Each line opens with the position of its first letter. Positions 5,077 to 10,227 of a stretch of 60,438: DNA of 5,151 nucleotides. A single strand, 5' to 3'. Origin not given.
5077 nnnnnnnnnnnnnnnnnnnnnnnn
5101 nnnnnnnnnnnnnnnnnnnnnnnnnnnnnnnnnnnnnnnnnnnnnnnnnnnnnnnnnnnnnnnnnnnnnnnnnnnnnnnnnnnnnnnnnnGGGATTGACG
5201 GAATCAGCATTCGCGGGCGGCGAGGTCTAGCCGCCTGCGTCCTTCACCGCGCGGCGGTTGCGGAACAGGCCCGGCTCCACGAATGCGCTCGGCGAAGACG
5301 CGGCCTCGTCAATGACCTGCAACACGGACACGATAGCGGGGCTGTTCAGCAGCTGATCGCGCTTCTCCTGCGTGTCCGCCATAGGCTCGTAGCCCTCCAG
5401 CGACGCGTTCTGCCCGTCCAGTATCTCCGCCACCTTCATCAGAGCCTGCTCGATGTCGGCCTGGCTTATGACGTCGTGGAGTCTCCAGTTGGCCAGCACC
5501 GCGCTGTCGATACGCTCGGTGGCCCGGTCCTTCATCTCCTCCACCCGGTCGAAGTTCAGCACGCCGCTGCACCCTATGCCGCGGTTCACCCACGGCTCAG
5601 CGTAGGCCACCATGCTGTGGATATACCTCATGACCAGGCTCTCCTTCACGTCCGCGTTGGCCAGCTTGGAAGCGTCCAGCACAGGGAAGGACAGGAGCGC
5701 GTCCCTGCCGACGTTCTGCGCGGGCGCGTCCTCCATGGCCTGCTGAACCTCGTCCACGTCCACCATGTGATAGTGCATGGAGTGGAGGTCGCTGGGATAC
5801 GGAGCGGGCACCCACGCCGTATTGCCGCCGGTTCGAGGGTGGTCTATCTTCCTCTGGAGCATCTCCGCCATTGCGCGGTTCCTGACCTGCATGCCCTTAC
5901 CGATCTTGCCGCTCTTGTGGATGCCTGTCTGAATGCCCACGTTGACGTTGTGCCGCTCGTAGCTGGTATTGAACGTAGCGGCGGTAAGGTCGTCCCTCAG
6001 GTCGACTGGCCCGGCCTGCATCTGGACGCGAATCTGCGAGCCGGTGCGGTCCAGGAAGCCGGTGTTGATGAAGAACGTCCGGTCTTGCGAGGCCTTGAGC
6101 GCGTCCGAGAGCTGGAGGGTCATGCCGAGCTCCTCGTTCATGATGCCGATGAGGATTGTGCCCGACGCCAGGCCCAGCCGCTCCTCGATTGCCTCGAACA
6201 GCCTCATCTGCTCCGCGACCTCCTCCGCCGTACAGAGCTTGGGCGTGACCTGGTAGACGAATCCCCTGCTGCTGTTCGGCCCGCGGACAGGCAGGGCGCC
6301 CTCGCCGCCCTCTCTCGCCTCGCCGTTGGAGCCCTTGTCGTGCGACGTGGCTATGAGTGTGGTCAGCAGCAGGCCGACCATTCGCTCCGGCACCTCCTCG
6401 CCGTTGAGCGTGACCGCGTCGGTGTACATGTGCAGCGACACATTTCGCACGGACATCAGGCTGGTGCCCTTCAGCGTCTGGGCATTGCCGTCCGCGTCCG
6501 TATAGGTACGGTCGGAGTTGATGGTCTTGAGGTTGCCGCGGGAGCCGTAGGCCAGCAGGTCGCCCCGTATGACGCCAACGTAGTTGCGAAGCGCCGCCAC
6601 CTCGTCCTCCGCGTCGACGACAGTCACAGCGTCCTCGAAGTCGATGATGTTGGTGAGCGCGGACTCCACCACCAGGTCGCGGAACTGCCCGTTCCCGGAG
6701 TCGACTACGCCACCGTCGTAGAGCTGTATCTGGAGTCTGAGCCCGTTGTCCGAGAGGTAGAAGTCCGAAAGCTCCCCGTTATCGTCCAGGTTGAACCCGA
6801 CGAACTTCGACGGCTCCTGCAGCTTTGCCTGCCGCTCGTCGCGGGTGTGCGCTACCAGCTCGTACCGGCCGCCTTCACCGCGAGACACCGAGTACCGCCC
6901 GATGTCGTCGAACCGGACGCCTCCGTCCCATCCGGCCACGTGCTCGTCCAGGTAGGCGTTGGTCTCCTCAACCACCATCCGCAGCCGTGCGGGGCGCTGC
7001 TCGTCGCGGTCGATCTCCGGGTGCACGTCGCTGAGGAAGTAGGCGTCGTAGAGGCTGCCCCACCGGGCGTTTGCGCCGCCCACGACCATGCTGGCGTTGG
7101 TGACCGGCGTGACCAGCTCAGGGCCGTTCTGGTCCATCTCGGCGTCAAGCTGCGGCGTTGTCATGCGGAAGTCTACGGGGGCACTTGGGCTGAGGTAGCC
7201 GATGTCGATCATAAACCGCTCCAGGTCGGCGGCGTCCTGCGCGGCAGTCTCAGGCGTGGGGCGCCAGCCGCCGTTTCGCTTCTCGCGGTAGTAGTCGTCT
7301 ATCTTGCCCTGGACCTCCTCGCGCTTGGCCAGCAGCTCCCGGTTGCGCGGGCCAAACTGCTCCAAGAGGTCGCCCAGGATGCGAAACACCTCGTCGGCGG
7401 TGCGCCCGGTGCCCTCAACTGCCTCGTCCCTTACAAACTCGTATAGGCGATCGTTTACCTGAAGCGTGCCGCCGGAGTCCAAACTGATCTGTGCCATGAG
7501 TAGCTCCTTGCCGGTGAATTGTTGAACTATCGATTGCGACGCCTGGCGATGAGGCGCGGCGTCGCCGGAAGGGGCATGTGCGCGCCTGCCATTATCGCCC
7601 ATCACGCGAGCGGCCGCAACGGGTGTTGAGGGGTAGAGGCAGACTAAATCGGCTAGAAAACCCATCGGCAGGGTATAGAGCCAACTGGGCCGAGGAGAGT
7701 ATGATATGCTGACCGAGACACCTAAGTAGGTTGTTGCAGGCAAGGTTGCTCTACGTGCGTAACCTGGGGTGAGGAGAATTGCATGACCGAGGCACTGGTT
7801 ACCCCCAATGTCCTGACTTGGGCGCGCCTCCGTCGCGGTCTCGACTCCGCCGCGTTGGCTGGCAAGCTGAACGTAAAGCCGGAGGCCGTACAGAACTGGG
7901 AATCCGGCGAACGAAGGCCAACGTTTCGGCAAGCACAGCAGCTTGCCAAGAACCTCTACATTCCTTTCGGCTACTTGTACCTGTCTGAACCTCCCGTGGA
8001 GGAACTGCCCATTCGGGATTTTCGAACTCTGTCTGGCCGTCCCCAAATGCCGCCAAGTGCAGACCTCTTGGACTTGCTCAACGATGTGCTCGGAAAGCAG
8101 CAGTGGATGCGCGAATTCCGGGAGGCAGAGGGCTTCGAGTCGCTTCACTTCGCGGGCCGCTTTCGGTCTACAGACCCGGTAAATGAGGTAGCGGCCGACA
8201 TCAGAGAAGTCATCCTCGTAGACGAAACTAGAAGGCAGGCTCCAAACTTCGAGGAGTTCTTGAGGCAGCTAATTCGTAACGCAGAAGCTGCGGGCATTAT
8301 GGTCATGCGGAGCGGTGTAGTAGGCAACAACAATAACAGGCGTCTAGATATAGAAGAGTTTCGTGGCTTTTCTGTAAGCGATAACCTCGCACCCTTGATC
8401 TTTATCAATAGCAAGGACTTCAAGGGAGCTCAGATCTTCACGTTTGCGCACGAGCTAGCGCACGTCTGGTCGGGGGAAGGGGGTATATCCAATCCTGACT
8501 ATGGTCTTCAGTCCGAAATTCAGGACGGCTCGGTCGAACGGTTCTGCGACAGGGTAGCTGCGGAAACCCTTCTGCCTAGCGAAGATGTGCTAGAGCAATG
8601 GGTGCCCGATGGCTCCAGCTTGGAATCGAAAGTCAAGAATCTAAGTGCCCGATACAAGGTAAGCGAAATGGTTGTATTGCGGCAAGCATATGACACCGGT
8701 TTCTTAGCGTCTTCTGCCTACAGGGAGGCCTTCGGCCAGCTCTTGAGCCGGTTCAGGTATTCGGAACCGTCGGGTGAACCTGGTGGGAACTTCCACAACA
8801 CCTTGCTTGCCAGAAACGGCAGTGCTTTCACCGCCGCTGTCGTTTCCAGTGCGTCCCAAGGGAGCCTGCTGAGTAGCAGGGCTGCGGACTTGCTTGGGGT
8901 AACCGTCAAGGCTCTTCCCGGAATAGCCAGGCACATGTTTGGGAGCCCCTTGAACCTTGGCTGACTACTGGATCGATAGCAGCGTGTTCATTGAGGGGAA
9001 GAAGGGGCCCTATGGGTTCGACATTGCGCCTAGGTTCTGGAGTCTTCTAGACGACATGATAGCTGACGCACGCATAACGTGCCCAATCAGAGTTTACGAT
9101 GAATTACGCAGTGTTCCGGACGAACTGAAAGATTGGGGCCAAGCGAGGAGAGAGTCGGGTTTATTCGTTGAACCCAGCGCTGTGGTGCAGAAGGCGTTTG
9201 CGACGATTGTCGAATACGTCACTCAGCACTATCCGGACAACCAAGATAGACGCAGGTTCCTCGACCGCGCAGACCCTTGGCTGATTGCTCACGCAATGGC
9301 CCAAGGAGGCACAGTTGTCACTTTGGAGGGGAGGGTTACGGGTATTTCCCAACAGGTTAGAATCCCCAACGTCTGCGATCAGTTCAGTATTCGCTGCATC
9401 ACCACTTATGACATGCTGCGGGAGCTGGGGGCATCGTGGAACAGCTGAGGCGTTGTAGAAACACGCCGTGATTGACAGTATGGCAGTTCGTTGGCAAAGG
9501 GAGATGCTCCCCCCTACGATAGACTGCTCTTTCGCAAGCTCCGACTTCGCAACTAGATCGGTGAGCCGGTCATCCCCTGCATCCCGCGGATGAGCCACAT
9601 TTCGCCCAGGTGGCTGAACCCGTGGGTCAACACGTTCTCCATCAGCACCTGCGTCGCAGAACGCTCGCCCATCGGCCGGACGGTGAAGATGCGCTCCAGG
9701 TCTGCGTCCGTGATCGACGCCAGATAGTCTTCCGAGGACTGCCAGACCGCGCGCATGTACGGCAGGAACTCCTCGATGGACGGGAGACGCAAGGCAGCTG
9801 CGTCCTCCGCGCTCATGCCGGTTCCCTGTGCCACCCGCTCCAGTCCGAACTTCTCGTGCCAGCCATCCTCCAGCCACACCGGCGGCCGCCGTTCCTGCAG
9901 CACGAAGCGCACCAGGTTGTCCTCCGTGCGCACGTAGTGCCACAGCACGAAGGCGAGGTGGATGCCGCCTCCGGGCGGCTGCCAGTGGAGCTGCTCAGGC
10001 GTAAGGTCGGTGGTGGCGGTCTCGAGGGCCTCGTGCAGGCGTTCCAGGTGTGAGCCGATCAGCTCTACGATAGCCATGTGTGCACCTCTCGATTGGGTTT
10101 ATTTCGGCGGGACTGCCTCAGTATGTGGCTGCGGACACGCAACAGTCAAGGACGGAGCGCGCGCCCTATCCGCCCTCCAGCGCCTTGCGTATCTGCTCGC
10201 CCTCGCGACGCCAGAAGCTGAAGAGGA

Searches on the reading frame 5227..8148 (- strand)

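Call 12: search_protein_families(library=pfam, proteins=[window:5227-8148:-], max_evalue=0.001)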
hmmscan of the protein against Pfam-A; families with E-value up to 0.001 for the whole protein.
window:5227-8148:- (973 aa): 4 families
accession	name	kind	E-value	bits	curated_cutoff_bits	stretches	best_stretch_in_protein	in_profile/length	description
PF01274.28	MS_TIM-barrel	-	3.4e-33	115.1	26.4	1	565-818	2-245/248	Malate synthase, TIM barrel domain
PF20659.2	MS_C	-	8.4e-09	36.3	23.1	1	840-922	8-85/118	Malate synthase, C-terminal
PF20656.2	MS_N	-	1.4e-05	24.9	23.5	1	235-288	2-55/64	Malate synthase, N-terminal domain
PF20658.2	MSG_insertion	-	0.00069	20.2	24.8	0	386-455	3-65/76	Malate synthase G, alpha-beta insertion domain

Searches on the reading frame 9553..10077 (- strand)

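Call 61: search_protein_families(library=pfam, proteins=[window:9553-10077:-], max_evalue=0.001)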
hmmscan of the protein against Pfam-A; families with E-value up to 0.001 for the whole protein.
window:9553-10077:- (174 aa): 2 families
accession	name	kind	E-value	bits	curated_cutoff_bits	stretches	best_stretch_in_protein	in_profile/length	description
PF12867.12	DinB_2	-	1.6e-17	64.6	24.8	1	11-160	2-128/128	DinB superfamily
PF04978.18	MST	-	2e-06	28.8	27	1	10-165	5-145/149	Mycothiol-S-transferase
